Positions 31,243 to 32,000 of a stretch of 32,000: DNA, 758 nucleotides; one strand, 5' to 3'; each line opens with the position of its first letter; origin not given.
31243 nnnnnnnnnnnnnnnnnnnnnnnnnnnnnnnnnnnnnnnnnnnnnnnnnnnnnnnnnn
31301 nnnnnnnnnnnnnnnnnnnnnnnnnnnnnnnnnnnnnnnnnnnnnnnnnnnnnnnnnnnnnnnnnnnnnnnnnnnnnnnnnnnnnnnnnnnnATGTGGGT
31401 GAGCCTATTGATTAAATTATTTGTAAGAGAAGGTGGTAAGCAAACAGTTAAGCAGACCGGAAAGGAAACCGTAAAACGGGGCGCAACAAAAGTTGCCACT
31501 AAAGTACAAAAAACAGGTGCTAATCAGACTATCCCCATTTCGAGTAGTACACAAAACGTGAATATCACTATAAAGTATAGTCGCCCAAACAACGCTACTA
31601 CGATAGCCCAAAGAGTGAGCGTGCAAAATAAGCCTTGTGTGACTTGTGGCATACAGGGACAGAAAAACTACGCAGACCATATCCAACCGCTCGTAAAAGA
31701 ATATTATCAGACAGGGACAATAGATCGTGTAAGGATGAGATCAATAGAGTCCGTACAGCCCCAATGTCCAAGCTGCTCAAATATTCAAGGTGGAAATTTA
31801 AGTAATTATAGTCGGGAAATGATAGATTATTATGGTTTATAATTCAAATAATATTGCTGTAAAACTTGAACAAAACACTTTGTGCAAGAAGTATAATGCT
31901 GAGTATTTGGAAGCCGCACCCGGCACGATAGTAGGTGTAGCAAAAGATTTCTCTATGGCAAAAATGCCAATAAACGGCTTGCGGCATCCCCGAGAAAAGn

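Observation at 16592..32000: Rhs polymorphic-toxin locus with six toxin-immunity modules (one expressed, five orphan cassettes)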

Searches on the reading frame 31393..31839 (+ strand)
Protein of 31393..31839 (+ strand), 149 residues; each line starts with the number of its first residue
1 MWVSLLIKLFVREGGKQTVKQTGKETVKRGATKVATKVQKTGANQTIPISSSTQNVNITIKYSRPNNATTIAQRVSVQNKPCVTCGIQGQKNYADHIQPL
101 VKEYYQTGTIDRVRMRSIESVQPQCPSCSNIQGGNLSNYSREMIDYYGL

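Call 29: search_protein_families(library=pfam, proteins=[window:31393-31839:+], max_evalue=5)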
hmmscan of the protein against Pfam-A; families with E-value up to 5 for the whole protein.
window:31393-31839:+ (149 aa): 5 families
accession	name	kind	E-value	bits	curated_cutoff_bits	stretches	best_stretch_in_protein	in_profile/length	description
PF05766.18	NinG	-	4.6e-05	23.8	25.4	1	74-148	88-155/193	Bacteriophage Lambda NinG protein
PF01917.21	Arch_flagellin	-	0.048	14.4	29.5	1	18-64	31-77/162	Archaebacterial flagellin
PF15358.11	TSKS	-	0.05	12.9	27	1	79-132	249-298/395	Testis-specific serine kinase substrate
PF16168.11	AIDA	-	0.22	12.1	27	1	16-42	37-63/63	Adhesin of bacterial autotransporter system, probable stalk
PF01599.25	Ribosomal_S27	-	3.4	8.1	22.3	0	74-86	12-24/44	Ribosomal protein S27a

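Call 66: search_solved_structures(query=window:31393-31839:+, max_evalue=10, show_alignments=2)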
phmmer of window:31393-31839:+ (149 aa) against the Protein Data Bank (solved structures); distinct sequences matched with E-value up to 10: 2.
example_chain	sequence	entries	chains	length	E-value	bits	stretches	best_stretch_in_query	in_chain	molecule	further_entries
8erw_A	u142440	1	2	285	0.017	18.3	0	5-38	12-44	C2HR4_8r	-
4qn3_A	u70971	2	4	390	2.1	11.6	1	72-122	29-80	Neuraminidase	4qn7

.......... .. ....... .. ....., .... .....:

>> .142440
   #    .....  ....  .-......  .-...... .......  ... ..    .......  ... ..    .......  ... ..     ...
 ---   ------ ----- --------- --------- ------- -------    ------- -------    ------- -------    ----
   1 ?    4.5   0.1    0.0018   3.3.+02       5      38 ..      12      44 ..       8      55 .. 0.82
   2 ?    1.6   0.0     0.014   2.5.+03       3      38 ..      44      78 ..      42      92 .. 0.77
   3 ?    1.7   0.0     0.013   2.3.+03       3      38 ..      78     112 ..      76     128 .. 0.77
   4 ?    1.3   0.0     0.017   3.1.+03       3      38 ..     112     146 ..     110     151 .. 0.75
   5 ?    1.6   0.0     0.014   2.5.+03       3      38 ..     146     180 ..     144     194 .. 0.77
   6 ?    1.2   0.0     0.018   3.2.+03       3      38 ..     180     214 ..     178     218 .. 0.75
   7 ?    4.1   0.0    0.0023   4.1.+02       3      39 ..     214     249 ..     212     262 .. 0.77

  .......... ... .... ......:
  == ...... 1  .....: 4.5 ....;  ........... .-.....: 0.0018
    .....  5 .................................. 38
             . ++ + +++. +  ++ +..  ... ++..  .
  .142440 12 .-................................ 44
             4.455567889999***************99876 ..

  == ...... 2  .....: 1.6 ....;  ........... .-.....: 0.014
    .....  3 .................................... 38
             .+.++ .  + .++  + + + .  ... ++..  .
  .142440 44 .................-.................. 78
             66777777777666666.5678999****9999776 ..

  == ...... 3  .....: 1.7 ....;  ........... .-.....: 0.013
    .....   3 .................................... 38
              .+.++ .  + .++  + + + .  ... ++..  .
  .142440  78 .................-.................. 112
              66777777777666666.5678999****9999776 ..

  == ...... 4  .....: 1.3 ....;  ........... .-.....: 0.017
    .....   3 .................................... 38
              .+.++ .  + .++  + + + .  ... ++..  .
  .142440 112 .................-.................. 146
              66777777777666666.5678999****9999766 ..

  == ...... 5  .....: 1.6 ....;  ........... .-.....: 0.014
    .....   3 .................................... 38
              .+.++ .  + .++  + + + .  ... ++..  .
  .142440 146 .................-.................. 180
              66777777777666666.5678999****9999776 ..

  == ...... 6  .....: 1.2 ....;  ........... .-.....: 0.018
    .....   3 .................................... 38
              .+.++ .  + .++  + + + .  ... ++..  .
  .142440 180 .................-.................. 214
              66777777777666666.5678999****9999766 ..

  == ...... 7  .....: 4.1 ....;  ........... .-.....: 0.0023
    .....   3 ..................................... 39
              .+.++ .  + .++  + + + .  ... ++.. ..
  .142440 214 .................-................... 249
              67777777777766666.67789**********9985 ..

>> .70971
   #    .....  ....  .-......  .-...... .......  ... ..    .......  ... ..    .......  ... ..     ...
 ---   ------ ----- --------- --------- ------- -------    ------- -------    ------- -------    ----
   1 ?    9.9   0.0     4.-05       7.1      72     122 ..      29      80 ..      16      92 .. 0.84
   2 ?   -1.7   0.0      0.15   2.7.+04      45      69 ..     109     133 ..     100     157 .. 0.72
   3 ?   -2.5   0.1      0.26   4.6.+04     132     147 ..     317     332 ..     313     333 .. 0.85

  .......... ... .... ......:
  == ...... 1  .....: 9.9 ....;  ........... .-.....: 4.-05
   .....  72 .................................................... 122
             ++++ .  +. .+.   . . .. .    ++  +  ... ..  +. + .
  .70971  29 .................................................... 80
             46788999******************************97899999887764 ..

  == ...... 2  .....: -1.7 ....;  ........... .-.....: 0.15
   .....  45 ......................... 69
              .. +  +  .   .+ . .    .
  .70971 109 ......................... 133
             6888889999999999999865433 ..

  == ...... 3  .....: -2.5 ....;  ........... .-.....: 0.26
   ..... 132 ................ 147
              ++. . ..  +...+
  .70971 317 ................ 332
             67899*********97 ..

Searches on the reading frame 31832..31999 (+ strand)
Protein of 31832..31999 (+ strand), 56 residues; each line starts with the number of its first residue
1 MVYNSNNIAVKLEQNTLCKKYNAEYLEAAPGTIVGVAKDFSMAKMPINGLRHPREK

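Call 6: search_protein_families(library=pfam, proteins=[window:31832-31999:+], max_evalue=0.01)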
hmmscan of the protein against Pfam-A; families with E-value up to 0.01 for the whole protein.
window:31832-31999:+ (56 aa): 1 family
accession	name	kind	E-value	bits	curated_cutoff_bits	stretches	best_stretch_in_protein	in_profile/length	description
PF24719.1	Imm33-like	-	2.2e-08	34.4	27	1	13-55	1-42/103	Imm33-like domain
